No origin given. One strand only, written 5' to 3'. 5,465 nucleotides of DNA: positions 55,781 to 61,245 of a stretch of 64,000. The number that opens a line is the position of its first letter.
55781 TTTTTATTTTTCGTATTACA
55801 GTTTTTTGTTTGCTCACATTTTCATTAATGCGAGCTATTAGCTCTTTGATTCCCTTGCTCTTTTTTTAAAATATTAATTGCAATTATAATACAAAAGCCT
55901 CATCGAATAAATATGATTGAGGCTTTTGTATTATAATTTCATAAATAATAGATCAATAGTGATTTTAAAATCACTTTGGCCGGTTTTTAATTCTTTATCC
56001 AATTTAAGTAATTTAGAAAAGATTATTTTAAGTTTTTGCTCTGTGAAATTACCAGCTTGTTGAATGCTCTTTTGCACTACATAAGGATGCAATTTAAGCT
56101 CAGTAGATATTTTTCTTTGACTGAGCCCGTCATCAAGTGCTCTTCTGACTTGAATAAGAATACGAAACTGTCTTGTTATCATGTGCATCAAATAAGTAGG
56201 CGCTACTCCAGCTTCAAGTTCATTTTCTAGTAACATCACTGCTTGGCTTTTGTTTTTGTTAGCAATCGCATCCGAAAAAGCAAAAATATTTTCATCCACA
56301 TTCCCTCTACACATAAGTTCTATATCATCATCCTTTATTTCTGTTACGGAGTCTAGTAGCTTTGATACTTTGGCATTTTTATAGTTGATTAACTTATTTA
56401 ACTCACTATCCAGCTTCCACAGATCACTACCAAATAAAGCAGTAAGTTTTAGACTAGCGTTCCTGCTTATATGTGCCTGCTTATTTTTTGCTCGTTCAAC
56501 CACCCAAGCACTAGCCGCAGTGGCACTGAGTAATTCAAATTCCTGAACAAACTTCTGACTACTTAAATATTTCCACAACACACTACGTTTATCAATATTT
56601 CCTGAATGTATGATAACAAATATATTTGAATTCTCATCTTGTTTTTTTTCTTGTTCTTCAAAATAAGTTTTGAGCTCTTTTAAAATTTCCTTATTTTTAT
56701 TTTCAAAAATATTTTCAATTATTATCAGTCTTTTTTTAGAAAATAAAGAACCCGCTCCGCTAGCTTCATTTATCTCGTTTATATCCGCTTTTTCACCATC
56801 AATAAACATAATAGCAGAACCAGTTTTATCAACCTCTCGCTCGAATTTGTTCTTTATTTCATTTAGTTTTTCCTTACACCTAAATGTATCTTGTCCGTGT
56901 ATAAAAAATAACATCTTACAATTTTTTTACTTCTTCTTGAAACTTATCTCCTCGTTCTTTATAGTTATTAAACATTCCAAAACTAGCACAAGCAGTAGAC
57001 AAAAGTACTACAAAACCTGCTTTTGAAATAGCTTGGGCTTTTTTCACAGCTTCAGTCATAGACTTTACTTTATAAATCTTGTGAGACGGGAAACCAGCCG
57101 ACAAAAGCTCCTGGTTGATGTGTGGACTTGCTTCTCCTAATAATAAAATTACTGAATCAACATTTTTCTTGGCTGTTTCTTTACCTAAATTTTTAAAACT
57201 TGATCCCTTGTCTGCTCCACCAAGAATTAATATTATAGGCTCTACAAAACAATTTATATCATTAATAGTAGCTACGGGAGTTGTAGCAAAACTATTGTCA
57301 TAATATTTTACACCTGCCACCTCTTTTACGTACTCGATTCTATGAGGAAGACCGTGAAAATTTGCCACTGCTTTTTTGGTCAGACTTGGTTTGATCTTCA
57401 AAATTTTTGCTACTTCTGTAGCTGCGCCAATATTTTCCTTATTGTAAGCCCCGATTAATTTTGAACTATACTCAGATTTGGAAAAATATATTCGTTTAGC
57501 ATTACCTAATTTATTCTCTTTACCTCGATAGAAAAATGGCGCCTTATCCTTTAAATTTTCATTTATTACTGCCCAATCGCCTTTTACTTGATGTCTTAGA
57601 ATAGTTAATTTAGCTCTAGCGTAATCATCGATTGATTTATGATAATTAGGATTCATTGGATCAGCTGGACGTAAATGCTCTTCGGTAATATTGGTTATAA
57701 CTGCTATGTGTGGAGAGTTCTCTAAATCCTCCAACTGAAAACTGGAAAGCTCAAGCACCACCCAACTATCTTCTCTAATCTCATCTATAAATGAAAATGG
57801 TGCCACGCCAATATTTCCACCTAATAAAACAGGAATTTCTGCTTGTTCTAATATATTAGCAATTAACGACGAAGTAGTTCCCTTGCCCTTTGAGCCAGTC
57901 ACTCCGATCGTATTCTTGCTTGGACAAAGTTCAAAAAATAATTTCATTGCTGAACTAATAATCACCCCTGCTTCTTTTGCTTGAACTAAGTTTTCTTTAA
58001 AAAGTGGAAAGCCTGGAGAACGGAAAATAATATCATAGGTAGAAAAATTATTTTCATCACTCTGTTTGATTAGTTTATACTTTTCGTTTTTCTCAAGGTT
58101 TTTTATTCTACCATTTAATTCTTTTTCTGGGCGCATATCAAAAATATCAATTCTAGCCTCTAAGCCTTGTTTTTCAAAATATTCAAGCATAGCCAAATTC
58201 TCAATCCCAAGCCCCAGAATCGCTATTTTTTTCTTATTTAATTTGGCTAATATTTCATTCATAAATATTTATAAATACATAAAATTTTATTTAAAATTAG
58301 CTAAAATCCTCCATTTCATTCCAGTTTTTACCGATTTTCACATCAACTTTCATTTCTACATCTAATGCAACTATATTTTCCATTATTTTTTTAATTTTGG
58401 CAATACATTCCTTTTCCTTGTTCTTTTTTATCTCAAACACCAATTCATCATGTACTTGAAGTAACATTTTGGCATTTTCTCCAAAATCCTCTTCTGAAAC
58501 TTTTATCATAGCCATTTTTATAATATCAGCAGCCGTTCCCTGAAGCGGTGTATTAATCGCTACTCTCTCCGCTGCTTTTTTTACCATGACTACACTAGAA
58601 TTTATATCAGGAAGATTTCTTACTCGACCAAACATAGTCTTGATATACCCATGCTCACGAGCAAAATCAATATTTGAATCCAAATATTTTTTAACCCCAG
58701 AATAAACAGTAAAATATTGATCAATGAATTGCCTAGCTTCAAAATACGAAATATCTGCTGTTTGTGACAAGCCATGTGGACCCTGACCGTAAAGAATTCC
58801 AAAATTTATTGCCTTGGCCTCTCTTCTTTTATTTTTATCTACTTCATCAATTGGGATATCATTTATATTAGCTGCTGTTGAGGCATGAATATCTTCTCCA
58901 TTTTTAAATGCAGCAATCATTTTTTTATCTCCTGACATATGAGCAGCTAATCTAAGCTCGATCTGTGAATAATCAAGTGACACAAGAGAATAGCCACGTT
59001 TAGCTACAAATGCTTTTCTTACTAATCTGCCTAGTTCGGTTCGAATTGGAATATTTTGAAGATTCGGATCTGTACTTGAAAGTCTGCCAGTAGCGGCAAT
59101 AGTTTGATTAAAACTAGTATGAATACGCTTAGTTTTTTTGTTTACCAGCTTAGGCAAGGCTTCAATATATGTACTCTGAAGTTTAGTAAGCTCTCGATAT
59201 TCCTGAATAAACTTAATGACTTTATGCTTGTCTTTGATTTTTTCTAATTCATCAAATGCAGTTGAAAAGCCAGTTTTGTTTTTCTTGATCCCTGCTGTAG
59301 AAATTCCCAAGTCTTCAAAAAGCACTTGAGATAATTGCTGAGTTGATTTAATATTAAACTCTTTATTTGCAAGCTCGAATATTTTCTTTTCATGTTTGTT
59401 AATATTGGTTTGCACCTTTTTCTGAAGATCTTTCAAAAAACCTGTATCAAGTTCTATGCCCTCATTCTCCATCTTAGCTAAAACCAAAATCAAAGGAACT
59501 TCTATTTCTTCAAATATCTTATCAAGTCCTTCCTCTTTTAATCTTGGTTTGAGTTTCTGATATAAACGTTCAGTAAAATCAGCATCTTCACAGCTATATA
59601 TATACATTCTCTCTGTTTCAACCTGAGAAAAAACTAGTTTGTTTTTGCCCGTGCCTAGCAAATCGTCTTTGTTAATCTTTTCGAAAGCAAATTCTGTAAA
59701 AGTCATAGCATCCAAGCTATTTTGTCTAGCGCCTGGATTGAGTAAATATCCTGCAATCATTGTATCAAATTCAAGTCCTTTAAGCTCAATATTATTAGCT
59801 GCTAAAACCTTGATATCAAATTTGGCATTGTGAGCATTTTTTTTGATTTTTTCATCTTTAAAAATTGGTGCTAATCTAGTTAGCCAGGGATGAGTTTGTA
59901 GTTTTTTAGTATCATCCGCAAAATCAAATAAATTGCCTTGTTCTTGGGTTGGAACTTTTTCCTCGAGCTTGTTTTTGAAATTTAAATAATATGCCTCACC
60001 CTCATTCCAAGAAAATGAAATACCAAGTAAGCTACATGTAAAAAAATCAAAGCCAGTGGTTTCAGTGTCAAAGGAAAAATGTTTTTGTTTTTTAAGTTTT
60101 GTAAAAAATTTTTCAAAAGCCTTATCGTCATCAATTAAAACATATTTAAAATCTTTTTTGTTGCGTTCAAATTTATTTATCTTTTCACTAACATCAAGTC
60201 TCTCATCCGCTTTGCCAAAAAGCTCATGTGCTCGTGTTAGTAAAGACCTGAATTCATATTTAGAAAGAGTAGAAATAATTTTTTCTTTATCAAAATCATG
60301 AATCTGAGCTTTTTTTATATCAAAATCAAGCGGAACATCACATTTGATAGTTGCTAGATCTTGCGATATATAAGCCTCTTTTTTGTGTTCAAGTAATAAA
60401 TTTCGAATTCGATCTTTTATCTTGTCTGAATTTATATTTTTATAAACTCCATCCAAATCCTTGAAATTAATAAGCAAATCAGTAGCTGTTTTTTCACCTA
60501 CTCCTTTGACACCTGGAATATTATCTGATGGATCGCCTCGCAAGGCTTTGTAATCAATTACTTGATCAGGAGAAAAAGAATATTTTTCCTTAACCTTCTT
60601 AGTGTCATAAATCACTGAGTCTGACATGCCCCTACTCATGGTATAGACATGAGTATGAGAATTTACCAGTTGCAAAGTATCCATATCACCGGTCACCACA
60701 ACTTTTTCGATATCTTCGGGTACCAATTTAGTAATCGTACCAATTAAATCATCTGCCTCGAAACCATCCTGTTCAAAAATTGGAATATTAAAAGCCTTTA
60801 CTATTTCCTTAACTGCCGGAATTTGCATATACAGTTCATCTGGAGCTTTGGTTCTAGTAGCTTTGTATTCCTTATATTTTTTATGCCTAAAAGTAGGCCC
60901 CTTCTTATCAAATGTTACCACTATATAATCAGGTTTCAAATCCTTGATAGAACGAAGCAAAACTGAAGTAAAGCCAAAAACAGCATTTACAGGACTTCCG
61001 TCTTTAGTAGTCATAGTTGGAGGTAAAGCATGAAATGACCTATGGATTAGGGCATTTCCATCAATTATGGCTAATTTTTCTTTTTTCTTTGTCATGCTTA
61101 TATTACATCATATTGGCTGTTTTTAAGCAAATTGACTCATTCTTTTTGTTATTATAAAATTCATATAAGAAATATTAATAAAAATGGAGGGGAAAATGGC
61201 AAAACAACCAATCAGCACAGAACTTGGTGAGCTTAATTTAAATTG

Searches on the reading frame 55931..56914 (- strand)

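Call 21: search_protein_families(library=pfam, proteins=[window:55931-56914:-], max_evalue=0.001)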
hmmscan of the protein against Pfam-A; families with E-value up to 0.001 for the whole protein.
window:55931-56914:- (327 aa): 2 families
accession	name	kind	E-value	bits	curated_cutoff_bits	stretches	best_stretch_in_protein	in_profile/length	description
PF21694.2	DNA_pol3_delta_C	-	2e-31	109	27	1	208-327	2-121/121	DNA polymerase III delta subunit, C-terminal domain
PF06144.19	DNA_pol3_delta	-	7.1e-08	32.9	21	1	4-123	2-120/124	DNA polymerase III, delta subunit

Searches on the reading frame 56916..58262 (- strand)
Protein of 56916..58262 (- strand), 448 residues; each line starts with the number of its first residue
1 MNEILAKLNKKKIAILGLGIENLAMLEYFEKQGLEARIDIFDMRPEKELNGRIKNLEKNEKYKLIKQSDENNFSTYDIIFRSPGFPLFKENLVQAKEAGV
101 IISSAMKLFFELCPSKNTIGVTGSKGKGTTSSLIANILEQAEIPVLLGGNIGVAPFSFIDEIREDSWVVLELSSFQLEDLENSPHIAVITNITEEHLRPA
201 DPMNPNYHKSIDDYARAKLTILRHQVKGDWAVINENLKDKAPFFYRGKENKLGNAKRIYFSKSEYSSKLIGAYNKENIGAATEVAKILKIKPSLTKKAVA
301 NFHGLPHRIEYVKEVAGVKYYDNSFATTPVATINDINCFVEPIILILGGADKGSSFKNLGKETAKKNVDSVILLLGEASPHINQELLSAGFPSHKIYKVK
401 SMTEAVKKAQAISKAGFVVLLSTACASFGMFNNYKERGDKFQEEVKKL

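Call 21: search_protein_families(library=pfam, proteins=[window:56916-58262:-], max_evalue=0.001)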
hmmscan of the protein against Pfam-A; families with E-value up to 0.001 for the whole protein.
window:56916-58262:- (448 aa): 3 families
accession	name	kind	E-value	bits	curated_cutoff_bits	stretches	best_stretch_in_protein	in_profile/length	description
PF08245.18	Mur_ligase_M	-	5.2e-19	69.4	24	1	121-264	1-165/200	Mur ligase middle domain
PF02875.26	Mur_ligase_C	-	2e-10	42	28.4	1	307-425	1-127/127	Mur ligase, glutamate ligase domain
PF21799.2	MurD-like_N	-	7.4e-09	36.2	27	1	11-102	1-86/88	Mur ligase MurD-like, N-terminal domain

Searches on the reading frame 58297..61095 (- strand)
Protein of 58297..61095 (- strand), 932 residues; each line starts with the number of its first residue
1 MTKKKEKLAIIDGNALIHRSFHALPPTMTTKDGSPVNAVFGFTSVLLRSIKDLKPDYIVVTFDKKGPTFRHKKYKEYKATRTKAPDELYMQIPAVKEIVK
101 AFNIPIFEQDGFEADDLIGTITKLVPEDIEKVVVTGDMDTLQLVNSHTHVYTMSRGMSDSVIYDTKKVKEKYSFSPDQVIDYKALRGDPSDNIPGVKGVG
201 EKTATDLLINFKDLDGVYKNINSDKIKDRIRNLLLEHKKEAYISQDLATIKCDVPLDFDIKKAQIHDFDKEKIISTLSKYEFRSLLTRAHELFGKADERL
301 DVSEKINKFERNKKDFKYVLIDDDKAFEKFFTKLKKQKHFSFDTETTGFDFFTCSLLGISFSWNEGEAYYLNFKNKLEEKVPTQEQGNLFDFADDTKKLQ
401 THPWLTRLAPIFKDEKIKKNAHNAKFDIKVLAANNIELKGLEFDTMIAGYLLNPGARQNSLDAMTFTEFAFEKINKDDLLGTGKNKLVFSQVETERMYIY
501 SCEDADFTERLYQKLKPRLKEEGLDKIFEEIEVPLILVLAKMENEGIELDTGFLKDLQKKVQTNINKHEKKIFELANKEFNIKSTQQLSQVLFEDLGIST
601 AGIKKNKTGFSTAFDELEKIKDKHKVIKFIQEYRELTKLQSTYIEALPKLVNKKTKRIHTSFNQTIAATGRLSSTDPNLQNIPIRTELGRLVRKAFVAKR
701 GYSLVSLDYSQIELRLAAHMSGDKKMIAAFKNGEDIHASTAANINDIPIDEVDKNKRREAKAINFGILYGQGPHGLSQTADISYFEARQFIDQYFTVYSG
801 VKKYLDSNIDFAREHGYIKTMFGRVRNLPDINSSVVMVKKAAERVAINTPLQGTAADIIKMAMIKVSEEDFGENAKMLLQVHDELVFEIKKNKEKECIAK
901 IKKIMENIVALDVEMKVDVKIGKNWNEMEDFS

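Call 21: search_protein_families(library=pfam, proteins=[window:58297-61095:-], max_evalue=0.001)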
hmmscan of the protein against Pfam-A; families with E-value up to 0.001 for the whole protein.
window:58297-61095:- (932 aa): 5 families
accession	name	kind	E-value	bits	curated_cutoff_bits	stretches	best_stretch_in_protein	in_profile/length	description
PF00476.26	DNA_pol_A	-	1.9e-150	501.5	34.3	1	554-927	4-381/381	DNA polymerase family A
PF02739.22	5_3_exonuc_N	-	2e-57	193.9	34.3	1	7-172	1-163/164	5'-3' exonuclease, N-terminal resolvase-like domain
PF01367.25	5_3_exonuc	-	2.5e-31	108.4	40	1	175-271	2-97/97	5'-3' exonuclease, C-terminal SAM fold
PF01612.26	DNA_pol_A_exo1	-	2.4e-26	93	23.6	1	318-519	1-172/173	3'-5' exonuclease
PF22619.2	DNA_polI_exo1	-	1e-10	42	27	1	408-478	40-109/140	DNA polymerase I, ribonuclease H-like domain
